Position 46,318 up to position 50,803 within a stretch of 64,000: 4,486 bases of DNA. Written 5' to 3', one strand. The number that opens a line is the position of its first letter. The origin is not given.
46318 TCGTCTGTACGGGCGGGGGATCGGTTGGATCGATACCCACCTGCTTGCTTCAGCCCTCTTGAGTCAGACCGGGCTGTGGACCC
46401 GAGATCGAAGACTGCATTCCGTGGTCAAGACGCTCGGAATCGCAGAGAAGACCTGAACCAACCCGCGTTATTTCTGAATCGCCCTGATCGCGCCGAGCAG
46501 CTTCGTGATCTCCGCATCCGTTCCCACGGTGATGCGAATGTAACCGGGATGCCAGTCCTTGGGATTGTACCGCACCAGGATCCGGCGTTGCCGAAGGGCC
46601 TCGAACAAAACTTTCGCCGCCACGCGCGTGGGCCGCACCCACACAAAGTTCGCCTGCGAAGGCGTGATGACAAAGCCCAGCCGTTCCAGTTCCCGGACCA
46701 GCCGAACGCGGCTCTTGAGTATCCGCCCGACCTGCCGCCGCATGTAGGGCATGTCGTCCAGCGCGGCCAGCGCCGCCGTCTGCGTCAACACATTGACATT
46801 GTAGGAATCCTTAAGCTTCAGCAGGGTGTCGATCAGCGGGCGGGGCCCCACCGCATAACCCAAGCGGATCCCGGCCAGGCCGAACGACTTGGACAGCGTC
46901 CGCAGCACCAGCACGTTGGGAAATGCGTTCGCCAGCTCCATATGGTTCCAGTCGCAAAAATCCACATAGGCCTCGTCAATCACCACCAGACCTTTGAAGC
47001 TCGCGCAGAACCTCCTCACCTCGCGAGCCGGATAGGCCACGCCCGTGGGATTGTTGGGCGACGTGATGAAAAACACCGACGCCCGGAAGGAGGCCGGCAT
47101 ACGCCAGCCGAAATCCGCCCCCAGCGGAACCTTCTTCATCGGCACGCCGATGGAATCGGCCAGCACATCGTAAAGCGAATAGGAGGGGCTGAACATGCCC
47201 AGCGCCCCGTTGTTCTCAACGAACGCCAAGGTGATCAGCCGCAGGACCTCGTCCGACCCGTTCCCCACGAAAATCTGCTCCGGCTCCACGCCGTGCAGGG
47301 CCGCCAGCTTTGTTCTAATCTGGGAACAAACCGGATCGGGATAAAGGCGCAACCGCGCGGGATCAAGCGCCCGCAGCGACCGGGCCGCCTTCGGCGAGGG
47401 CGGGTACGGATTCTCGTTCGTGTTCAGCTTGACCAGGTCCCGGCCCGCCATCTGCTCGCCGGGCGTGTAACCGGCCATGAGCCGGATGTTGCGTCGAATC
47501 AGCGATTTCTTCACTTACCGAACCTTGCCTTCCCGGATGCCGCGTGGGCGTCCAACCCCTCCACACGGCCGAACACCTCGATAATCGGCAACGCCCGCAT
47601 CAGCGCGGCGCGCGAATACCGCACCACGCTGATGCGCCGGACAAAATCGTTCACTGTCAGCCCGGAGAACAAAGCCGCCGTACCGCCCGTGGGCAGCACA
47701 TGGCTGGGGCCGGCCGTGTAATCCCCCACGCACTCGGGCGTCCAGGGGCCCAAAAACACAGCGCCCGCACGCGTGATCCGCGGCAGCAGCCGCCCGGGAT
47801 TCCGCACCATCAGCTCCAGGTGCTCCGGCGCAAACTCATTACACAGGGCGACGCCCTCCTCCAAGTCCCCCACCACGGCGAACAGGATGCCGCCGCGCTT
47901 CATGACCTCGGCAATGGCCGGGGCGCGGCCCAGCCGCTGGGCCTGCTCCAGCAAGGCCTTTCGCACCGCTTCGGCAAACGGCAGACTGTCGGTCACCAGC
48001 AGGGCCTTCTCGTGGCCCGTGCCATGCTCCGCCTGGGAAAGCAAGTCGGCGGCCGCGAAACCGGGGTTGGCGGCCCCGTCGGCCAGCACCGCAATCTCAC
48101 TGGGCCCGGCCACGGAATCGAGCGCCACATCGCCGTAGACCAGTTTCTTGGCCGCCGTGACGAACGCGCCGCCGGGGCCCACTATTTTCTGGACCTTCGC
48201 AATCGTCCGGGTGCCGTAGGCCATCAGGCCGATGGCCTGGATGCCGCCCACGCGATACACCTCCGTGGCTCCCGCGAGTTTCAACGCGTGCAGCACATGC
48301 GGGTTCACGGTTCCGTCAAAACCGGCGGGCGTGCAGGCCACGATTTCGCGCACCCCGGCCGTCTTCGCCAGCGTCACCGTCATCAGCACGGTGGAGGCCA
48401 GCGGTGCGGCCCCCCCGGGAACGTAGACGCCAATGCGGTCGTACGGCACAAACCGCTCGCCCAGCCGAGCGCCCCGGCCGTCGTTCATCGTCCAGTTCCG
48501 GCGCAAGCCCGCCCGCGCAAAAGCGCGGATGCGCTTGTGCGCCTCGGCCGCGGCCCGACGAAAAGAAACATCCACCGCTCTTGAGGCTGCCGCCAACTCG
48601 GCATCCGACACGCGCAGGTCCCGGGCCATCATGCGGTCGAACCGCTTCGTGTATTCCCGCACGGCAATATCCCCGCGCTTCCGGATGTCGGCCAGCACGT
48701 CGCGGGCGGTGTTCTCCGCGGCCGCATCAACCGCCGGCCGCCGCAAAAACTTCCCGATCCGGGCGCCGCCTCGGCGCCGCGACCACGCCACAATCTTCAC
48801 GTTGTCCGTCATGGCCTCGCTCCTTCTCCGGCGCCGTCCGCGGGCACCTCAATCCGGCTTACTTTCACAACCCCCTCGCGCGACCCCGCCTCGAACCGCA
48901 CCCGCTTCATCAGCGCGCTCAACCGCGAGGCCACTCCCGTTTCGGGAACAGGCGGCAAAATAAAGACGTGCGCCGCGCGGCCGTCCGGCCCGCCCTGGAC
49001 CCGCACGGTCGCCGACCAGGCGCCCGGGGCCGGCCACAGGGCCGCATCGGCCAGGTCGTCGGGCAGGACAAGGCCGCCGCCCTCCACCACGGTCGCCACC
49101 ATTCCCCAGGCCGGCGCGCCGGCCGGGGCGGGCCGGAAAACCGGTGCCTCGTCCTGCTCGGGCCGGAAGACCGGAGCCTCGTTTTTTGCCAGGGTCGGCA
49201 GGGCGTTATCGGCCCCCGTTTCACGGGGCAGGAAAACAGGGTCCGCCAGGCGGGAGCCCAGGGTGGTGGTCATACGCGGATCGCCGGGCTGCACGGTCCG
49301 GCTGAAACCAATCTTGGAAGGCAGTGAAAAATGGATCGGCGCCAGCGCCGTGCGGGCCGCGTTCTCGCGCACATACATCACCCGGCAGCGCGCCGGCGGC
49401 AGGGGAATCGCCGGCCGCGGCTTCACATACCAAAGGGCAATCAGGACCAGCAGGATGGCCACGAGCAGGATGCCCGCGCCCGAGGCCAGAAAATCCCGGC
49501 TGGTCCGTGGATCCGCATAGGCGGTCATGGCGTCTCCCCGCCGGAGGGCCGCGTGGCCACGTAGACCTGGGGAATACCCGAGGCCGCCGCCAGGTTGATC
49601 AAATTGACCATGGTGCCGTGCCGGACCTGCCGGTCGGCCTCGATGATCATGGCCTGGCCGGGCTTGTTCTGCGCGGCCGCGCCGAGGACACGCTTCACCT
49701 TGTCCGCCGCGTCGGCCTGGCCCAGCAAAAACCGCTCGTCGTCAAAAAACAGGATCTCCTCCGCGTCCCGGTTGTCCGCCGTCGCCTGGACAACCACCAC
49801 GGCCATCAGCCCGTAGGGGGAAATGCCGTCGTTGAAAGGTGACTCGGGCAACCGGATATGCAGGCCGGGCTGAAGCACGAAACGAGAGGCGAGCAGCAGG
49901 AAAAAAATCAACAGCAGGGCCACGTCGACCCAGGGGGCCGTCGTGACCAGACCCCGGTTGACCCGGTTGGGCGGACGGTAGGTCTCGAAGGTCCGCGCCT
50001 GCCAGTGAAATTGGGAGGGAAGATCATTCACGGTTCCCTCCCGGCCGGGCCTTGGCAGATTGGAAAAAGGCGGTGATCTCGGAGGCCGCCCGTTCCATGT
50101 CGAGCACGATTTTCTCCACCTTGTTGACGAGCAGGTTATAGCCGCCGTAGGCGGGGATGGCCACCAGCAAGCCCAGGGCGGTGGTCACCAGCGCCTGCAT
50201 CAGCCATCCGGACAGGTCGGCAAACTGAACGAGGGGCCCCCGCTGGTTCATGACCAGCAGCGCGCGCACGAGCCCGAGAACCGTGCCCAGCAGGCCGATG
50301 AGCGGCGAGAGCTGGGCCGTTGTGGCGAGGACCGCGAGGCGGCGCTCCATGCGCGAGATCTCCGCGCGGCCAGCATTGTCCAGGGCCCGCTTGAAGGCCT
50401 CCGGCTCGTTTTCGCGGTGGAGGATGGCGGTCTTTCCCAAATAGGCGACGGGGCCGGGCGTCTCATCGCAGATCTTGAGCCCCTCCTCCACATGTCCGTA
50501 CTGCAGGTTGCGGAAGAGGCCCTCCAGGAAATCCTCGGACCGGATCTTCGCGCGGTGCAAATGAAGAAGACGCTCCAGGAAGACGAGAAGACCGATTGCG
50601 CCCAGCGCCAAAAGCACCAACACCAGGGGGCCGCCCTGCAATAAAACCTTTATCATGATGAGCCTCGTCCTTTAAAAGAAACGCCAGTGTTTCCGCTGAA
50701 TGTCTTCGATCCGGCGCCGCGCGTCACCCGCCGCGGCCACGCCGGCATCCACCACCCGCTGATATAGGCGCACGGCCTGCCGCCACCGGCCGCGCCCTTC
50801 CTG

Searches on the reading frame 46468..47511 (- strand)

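Call 85: search_protein_families(library=pfam, proteins=[window:46468-47511:-], max_evalue=0.0001)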
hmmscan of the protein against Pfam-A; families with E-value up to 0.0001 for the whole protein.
window:46468-47511:- (347 aa): 1 family
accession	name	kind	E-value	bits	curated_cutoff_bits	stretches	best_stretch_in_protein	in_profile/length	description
PF00155.27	Aminotran_1_2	-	2.5e-56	191.9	19.7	1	25-342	2-361/361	Aminotransferase class I and II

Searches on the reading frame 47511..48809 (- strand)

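Call 85: search_protein_families(library=pfam, proteins=[window:47511-48809:-], max_evalue=0.0001)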
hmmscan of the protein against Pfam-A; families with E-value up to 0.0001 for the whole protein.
window:47511-48809:- (432 aa): 1 family
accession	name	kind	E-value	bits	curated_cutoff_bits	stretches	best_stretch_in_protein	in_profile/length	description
PF00815.25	Histidinol_dh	-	6.4e-143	477.1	27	1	28-430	8-411/411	Histidinol dehydrogenase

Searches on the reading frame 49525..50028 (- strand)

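Call 85: search_protein_families(library=pfam, proteins=[window:49525-50028:-], max_evalue=0.0001)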
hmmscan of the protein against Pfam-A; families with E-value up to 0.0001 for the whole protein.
window:49525-50028:- (167 aa): 1 family
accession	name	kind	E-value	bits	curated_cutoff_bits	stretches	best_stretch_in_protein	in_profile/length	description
PF02472.21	ExbD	-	1.1e-14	55.1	25.4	1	30-161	10-127/128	Biopolymer transport protein ExbD/TolR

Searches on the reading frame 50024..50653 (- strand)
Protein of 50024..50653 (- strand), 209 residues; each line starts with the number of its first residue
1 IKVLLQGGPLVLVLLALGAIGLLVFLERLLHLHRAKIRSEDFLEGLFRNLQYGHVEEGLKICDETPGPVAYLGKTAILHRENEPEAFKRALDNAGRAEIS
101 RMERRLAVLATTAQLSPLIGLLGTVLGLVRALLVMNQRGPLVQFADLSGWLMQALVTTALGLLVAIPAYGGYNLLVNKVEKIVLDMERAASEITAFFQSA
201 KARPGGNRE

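Call 85: search_protein_families(library=pfam, proteins=[window:50024-50653:-], max_evalue=0.0001)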
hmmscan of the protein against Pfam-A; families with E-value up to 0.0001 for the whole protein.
window:50024-50653:- (209 aa): 1 family
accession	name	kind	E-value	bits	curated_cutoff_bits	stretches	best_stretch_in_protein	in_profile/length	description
PF01618.21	MotA_ExbB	-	2e-29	102.4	22.9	1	79-187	19-126/127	MotA/TolQ/ExbB proton channel family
